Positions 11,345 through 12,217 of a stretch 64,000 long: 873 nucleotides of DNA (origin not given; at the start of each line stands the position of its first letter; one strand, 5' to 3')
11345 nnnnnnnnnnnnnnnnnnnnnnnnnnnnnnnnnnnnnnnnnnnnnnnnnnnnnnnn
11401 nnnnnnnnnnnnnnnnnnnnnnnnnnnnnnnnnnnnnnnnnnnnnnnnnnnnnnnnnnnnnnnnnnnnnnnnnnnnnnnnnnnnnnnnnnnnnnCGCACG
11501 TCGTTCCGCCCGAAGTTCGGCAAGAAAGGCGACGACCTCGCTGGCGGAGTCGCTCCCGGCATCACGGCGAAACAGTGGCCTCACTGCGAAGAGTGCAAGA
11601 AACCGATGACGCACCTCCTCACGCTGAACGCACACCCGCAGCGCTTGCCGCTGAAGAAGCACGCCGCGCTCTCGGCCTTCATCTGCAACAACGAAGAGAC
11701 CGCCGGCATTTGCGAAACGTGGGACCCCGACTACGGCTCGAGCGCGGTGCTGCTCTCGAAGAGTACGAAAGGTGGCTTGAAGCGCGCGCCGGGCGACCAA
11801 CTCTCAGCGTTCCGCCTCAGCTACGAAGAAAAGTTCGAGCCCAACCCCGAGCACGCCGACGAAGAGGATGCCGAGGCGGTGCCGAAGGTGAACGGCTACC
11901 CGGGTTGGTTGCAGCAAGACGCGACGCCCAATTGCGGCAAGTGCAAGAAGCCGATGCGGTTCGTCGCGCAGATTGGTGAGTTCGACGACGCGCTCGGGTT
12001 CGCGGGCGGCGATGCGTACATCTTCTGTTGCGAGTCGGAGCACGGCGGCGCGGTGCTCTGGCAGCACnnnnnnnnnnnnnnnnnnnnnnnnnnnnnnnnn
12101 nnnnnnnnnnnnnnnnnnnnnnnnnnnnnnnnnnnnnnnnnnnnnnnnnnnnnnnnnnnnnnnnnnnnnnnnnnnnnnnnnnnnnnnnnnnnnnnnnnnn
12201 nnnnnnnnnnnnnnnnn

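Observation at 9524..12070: Unusual Kelch-repeat + WGR + DUF1963 fusion protein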

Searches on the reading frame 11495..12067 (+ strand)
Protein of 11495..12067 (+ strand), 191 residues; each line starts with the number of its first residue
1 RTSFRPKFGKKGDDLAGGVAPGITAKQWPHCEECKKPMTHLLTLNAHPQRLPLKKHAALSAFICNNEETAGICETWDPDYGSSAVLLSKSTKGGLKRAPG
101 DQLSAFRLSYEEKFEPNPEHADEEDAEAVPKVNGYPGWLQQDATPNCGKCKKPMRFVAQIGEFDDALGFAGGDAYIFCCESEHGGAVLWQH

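Call 5: search_protein_families(library=pfam, proteins=[window:11495-12067:+], max_evalue=10)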
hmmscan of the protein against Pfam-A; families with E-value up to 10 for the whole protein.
seq(191 aa): 5 families
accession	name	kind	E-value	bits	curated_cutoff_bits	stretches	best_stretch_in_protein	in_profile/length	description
PF13408.12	Zn_ribbon_recom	-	0.043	14.6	25.3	0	147-159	8-20/58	Recombinase zinc beta ribbon domain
PF23546.1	Zn_ribbon_TOP3B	-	0.097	12.8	27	1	147-158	9-20/40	DNA topoisomerase 3-beta zinc ribbon domain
PF04194.18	PDCD2_C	-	0.18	12.2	30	1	141-160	39-58/111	Programmed cell death protein 2, C-terminal putative domain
PF23549.1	Zn_ribbon_GRF_2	-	0.19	12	27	1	29-43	2-16/45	GRF-like zinc ribbon domain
PF01286.23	XPA_N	-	5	7.7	27.1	1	29-38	2-11/32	XPA protein N-terminal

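Call 23: search_protein_families(library=pfam, alignment_id=A3, max_evalue=0.01)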
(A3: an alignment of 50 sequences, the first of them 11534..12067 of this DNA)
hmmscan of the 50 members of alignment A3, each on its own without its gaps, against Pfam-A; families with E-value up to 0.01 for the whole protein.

A. member 1, window:11534-12067:+ (178 aa): 0 families

B. families by the number of members that match (of 50 scanned): 11 families
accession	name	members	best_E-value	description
PF09234.15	DUF1963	29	8.2e-11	Domain of unknown function (DUF1963)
PF04194.18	PDCD2_C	7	0.00031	Programmed cell death protein 2, C-terminal putative domain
PF19817.4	DUF6300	5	0.00012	Family of unknown function (DUF6300)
PF13408.12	Zn_ribbon_recom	2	0.00052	Recombinase zinc beta ribbon domain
PF20120.5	DUF6510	1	0.0011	Family of unknown function (DUF6510)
PF24441.1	DUF7560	1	0.003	Family of unknown function (DUF7560)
PF04579.17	Keratin_matx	1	0.0042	Keratin, high-sulphur matrix protein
PF23549.1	Zn_ribbon_GRF_2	1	0.0055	GRF-like zinc ribbon domain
PF14255.11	Cys_rich_CPXG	1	0.0074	Cysteine-rich CPXCG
PF08274.17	Zn_Ribbon_YjdM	1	0.0092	PhnA Zinc-Ribbon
PF24461.1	DUF7576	1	0.0092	Family of unknown function (DUF7576)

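Call 28: search_solved_structures(query=A3, max_evalue=1, show_alignments=2)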
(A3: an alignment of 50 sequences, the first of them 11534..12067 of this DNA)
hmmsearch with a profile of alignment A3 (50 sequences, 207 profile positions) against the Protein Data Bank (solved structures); distinct sequences matched with E-value up to 1: 3.
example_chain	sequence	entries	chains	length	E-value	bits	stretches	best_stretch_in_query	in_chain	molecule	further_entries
7a6h_I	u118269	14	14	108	0.031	17.6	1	130-184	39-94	DNA-directed RNA polymerase III subunit RPC10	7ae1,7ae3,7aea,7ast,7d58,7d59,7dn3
7fji_I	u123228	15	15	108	0.032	17.5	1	130-184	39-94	DNA-directed RNA polymerase III subunit RPC10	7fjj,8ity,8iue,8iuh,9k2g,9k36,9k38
6xz4_A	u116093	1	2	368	0.45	13.8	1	9-50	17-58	Talin rod domain-containing protein 1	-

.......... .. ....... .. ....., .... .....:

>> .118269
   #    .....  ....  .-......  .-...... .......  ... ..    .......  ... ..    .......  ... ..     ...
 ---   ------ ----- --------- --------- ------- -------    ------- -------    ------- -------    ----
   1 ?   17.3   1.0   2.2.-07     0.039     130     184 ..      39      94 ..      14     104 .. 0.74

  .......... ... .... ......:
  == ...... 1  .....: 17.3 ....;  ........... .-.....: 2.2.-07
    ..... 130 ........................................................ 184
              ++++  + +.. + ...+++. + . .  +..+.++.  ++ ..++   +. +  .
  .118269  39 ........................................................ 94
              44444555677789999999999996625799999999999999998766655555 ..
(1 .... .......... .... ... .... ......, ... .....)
